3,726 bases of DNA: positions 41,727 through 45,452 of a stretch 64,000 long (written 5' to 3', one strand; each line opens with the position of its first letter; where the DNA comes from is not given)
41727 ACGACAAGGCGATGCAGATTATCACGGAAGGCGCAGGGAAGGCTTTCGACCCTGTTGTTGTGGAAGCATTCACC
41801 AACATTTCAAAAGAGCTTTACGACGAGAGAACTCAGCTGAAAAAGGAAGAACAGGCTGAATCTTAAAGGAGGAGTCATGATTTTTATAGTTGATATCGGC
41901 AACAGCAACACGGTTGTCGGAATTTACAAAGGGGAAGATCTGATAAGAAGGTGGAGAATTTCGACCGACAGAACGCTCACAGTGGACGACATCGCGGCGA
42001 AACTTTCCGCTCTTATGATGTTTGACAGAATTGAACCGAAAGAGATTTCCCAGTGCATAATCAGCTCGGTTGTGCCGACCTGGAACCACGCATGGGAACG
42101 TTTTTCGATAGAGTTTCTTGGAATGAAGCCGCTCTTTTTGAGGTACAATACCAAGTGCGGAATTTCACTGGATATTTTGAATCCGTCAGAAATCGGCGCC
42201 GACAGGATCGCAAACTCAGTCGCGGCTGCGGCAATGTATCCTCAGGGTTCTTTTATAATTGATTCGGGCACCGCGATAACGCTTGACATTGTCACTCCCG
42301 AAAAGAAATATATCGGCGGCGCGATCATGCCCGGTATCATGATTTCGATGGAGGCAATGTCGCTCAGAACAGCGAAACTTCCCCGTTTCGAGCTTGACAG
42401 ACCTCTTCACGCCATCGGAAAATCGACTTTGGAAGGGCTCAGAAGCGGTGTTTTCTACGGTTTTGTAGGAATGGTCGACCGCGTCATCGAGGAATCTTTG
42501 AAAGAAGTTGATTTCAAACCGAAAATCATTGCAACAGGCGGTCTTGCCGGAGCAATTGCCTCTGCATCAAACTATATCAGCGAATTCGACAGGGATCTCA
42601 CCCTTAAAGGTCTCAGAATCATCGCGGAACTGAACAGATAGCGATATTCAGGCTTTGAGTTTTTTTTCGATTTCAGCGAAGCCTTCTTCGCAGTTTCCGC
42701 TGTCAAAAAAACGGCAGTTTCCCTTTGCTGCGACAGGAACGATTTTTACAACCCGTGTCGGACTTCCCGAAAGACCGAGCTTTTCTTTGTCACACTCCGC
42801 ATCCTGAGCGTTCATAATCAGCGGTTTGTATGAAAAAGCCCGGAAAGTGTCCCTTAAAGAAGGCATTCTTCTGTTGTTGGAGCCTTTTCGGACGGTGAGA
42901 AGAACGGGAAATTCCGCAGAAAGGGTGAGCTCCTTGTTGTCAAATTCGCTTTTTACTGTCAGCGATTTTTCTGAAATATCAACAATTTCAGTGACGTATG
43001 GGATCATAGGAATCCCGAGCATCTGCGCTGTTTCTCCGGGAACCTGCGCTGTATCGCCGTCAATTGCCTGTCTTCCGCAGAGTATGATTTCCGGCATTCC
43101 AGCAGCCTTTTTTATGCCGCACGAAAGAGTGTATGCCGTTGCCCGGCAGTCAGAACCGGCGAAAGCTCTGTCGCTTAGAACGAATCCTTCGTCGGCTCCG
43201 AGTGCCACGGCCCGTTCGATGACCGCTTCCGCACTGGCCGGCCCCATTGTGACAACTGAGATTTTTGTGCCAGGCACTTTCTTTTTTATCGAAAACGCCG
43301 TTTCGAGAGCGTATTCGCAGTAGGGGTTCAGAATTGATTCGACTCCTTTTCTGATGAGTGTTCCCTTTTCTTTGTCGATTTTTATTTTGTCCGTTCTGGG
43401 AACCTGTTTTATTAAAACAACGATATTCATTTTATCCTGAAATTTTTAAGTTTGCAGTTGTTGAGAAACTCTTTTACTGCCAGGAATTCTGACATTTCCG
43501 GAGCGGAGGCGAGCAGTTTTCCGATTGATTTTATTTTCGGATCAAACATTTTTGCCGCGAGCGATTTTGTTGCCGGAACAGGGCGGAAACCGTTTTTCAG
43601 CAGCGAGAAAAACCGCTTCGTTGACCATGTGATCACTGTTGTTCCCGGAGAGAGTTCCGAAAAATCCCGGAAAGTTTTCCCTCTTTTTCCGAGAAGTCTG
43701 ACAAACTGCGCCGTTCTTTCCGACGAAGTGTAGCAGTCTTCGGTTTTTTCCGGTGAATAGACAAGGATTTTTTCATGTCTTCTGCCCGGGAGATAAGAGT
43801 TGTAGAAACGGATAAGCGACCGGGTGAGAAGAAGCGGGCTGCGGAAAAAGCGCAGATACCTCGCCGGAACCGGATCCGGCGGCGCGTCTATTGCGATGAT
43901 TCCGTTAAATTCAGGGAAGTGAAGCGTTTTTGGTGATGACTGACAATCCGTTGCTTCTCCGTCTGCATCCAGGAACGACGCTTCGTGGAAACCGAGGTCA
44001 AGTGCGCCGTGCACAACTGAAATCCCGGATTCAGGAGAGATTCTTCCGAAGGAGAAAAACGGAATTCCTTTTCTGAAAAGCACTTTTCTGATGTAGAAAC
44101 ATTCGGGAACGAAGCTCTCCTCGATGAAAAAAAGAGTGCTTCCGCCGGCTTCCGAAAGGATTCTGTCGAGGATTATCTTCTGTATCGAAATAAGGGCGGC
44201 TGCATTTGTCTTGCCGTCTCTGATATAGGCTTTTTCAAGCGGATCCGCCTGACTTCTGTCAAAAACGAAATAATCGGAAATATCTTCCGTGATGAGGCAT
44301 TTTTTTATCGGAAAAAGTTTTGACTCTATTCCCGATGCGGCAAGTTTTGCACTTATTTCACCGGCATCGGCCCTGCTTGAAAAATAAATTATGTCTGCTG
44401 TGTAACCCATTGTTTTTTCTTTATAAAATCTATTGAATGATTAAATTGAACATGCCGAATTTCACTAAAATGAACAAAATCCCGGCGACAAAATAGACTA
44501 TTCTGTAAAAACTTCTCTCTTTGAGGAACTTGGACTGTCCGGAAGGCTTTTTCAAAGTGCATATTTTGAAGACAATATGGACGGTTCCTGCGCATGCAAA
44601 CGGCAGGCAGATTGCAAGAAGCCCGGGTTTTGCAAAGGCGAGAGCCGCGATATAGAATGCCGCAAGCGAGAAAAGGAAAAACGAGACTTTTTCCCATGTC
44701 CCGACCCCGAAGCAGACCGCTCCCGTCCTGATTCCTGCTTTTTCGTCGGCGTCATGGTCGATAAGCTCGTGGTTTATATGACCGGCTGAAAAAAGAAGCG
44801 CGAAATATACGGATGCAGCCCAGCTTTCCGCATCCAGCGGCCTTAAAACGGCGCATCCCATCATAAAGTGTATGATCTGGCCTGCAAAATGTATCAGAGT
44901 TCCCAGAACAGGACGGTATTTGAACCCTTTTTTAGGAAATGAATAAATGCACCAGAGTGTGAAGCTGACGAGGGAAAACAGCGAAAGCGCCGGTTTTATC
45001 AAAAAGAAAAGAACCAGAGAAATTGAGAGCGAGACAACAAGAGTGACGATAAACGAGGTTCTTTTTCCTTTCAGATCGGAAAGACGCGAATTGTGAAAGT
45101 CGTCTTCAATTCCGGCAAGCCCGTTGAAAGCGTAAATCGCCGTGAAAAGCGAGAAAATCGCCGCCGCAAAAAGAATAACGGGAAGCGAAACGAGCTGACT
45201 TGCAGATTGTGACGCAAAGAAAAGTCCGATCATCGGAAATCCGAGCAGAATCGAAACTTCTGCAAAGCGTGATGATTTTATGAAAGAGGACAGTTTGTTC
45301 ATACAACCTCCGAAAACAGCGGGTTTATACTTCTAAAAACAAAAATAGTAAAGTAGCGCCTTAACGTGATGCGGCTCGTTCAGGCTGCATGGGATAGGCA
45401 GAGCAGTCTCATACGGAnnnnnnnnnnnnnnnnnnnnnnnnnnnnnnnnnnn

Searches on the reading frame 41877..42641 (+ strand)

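Call 64: search_protein_families(library=pfam, proteins=[window:41877-42641:+], max_evalue=0.0001)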
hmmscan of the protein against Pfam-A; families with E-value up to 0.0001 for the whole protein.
window:41877-42641:+ (254 aa): 1 family
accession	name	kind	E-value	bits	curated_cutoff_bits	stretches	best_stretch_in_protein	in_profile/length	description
PF03309.20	Pan_kinase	-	2.6e-62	210.8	24.7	1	3-205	2-204/205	Type III pantothenate kinase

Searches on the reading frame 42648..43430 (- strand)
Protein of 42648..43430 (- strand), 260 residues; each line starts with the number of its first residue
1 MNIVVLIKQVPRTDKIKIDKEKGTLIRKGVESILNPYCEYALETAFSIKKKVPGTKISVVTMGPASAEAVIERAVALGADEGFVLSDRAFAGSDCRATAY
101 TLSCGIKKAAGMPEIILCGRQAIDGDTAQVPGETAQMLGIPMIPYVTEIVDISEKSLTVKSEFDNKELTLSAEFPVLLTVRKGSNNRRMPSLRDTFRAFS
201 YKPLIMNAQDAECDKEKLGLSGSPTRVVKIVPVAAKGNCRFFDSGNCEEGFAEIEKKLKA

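Call 64: search_protein_families(library=pfam, proteins=[window:42648-43430:-], max_evalue=0.0001)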
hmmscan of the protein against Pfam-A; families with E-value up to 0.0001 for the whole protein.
window:42648-43430:- (260 aa): 1 family
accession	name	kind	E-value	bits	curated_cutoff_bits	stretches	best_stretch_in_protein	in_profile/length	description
PF01012.27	ETF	-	6e-34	117.9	26.7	1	24-187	3-162/181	Electron transfer flavoprotein domain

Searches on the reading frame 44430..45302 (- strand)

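Call 65: search_protein_families(library=pfam, proteins=[window:44430-45302:-], max_evalue=0.0001)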
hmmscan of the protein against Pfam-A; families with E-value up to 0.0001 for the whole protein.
window:44430-45302:- (290 aa): 1 family
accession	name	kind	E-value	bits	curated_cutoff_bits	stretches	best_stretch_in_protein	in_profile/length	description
PF01040.23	UbiA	-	6e-17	62.2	34.2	1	23-254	5-238/250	UbiA prenyltransferase family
